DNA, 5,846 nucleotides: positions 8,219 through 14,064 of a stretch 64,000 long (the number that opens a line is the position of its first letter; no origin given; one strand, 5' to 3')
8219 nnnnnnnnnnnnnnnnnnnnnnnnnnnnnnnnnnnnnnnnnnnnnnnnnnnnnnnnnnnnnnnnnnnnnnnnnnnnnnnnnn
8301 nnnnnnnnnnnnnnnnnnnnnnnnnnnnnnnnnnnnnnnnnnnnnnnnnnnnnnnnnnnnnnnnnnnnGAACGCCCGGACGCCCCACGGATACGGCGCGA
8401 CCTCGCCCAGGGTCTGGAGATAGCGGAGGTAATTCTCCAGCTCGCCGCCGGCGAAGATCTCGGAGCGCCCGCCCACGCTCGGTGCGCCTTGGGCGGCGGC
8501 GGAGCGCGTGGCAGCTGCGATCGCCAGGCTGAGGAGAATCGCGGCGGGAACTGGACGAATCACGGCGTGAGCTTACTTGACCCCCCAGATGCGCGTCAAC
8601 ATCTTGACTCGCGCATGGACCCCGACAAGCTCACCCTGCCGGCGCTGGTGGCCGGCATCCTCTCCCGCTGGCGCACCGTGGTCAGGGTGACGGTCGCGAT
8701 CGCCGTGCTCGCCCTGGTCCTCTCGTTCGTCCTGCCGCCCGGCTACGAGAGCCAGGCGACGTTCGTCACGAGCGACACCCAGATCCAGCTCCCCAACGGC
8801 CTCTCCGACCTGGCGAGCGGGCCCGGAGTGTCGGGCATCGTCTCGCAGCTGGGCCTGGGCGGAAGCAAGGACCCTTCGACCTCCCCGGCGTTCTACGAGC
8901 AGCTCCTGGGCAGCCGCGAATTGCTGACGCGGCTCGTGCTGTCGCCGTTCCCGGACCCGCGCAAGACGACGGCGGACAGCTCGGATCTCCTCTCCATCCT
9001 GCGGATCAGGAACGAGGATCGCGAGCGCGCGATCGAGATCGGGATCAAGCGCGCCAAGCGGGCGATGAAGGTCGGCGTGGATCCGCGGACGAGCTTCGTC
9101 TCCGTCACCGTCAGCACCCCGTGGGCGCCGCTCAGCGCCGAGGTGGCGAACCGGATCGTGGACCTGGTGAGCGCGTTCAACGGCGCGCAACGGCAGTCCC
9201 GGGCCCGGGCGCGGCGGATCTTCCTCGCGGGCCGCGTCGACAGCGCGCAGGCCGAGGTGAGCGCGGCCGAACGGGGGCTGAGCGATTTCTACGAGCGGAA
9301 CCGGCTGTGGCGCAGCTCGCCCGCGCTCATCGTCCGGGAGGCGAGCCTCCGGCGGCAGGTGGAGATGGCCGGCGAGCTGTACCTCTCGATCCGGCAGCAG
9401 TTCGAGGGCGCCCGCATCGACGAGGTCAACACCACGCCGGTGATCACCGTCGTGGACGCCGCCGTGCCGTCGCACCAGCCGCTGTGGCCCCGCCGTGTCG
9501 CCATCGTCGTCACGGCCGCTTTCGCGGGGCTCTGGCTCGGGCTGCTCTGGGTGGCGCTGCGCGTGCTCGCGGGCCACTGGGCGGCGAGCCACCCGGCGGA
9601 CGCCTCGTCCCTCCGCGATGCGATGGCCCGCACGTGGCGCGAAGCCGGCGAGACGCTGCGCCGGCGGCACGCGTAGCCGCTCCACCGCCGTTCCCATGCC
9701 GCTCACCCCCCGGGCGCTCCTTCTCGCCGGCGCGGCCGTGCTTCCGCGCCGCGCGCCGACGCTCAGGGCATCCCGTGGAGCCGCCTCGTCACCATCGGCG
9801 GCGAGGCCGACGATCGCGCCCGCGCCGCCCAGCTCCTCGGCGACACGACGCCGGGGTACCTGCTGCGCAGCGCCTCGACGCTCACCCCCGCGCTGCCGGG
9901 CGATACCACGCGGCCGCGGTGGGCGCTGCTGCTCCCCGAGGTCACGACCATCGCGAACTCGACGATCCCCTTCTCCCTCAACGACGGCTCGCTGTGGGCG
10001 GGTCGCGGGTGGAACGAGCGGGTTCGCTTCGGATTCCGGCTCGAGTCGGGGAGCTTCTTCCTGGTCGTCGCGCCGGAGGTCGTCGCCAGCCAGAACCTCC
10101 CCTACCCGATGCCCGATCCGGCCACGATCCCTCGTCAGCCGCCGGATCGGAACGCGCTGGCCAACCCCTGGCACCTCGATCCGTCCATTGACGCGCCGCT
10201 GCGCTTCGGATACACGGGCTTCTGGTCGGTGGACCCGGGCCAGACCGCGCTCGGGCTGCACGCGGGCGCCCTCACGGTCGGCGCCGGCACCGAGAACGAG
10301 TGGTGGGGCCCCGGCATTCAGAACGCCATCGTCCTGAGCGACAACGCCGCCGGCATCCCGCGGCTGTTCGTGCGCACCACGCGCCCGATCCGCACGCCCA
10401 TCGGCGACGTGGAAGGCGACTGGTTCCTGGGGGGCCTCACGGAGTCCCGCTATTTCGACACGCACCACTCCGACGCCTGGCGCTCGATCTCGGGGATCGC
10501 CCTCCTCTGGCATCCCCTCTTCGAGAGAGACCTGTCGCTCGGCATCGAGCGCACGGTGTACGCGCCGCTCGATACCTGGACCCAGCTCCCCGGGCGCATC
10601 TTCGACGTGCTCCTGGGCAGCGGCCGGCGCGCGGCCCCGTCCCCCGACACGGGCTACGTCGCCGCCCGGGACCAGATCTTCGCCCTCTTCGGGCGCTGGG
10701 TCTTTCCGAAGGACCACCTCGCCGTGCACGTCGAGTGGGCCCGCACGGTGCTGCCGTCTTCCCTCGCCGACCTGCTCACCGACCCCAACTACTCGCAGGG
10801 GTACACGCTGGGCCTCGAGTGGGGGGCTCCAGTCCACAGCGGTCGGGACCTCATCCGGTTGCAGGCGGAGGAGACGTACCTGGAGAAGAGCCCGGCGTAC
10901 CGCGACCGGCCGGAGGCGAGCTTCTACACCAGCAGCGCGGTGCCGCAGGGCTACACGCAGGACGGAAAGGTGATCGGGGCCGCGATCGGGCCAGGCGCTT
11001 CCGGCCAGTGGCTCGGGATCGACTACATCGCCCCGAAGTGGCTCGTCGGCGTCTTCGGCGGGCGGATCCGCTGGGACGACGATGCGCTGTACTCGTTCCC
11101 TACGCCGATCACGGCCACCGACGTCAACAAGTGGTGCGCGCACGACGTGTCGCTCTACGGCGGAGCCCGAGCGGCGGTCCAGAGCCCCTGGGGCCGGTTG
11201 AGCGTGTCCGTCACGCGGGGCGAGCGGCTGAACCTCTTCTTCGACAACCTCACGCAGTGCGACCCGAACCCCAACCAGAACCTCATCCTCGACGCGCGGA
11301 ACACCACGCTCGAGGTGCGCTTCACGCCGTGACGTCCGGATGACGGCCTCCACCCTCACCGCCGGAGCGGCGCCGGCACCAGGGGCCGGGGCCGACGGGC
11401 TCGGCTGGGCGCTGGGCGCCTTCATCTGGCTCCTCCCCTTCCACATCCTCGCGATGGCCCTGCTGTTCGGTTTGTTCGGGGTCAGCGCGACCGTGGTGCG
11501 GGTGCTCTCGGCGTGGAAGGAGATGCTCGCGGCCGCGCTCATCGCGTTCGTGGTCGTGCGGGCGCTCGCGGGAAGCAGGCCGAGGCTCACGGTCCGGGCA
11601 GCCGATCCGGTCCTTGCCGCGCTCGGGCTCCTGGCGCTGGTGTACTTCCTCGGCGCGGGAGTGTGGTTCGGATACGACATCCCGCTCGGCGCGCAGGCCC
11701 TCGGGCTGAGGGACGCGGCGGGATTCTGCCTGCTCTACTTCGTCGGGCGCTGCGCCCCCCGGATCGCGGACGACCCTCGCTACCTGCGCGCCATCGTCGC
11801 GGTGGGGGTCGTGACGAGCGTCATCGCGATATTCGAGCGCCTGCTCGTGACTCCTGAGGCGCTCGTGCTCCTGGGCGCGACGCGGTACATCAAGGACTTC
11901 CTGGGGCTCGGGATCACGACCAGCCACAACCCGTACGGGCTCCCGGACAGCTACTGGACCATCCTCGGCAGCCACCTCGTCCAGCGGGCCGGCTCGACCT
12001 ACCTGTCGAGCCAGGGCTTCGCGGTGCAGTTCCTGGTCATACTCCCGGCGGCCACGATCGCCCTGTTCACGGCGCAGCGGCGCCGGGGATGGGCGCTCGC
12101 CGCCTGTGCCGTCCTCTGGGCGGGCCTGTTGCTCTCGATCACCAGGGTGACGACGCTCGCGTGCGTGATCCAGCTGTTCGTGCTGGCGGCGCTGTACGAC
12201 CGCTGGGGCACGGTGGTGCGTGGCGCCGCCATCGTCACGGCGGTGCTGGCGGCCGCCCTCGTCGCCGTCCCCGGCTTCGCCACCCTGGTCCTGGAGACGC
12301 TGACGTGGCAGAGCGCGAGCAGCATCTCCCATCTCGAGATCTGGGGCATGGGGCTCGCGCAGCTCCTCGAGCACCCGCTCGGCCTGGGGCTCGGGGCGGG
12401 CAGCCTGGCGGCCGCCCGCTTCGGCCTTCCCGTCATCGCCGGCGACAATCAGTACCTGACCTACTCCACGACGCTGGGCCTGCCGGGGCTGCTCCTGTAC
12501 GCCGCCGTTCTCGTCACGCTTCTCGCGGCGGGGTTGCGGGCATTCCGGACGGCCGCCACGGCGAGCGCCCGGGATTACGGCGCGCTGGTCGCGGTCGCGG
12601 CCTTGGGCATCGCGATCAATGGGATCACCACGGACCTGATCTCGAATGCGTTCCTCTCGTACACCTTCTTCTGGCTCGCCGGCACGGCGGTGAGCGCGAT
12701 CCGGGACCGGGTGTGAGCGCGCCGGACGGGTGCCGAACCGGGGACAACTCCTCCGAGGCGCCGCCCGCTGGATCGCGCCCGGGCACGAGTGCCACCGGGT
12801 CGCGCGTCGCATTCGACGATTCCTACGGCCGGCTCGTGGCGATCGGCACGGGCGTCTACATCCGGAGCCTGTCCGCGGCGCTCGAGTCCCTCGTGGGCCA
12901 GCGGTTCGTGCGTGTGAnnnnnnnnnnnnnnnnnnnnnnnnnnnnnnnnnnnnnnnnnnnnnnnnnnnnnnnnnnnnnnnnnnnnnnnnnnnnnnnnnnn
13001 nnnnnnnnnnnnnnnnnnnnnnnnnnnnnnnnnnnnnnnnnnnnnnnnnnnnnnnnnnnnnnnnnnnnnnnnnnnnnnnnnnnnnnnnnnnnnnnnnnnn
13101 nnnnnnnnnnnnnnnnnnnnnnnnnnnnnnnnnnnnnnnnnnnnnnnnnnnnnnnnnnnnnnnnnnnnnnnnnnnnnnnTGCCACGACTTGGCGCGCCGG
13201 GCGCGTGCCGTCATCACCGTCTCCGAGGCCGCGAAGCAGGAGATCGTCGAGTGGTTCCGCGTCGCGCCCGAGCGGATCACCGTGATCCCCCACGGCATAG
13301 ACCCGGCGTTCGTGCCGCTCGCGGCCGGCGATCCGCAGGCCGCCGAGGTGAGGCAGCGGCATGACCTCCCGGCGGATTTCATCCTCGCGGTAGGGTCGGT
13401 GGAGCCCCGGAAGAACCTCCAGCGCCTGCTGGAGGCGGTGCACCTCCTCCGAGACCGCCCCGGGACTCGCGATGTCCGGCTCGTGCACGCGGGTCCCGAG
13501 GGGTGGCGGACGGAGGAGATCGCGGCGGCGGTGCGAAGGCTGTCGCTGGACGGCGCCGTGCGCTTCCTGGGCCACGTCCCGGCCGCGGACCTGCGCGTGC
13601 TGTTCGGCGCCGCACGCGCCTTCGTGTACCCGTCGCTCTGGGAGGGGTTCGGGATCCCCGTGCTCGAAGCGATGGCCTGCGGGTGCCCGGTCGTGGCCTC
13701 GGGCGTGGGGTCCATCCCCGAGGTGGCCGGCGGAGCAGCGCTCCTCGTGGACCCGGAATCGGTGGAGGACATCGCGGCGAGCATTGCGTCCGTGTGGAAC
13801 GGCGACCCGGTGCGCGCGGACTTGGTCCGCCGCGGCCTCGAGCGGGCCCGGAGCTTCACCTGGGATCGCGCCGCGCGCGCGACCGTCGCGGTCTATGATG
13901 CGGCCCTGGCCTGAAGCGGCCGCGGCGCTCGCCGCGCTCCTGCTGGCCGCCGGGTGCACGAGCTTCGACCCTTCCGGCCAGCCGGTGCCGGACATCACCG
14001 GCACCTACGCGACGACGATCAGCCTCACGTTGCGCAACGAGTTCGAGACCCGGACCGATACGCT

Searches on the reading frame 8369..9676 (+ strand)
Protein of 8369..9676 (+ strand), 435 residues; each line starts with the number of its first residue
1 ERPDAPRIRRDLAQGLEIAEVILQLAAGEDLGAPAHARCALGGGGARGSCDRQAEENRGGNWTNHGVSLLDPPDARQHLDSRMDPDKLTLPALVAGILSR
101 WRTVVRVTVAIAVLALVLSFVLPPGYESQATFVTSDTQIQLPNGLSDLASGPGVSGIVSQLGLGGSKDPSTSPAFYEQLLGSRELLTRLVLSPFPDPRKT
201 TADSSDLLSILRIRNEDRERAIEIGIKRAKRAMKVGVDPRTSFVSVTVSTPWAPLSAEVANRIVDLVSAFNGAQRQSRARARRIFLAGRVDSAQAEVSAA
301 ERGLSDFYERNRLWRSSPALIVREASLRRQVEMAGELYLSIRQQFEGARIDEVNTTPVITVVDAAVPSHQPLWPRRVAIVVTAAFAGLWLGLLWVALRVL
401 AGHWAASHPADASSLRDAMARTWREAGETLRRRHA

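Call 24: search_protein_families(library=pfam, proteins=[window:8369-9676:+], max_evalue=0.001)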
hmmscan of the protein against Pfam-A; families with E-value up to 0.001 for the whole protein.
window:8369-9676:+ (435 aa): 2 families
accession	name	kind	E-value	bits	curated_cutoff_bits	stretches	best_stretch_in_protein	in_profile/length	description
PF13807.11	GNVR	-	8.1e-09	35.7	27.7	1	327-399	9-81/82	G-rich domain on putative tyrosine kinase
PF02706.20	Wzz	-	2.9e-05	24.7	25.5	1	87-146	2-60/91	Chain length determinant protein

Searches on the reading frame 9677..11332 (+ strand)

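Call 24: search_protein_families(library=pfam, proteins=[window:9677-11332:+], max_evalue=0.001)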
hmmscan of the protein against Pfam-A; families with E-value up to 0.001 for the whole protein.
window:9677-11332:+ (551 aa): 1 family
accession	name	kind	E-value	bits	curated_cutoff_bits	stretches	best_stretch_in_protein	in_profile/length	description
PF14052.12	Caps_assemb_Wzi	-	1.9e-14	53.9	30.1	1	110-259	31-146/392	Capsule assembly protein Wzi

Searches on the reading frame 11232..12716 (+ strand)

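Call 24: search_protein_families(library=pfam, proteins=[window:11232-12716:+], max_evalue=0.001)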
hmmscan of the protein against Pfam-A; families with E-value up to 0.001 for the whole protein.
window:11232-12716:+ (494 aa): 1 family
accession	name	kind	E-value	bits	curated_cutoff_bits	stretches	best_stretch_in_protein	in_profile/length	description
PF04932.20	Wzy_C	-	7.9e-07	29.4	31.7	1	291-423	2-148/149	O-Antigen ligase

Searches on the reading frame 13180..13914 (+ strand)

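Call 24: search_protein_families(library=pfam, proteins=[window:13180-13914:+], max_evalue=0.001)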
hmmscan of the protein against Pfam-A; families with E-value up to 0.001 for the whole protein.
window:13180-13914:+ (244 aa): 5 families
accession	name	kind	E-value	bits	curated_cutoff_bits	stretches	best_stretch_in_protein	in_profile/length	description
PF00534.26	Glycos_transf_1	-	1.8e-33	115.9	26.4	1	62-219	12-169/172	Glycosyl transferases group 1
PF13692.12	Glyco_trans_1_4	-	6.7e-33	114.4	27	1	68-205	4-139/142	Glycosyl transferases group 1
PF20706.3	GT4-conflict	-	1.2e-11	44.7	26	1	3-233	142-383/385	Family 4 Glycosyltransferase in conflict systems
PF13439.12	Glyco_transf_4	-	4.7e-10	40.2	28.5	1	5-43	131-169/170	Glycosyltransferase Family 4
PF13524.12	Glyco_trans_1_2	-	4.4e-09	36.9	25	1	82-234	4-141/144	Glycosyl transferase-like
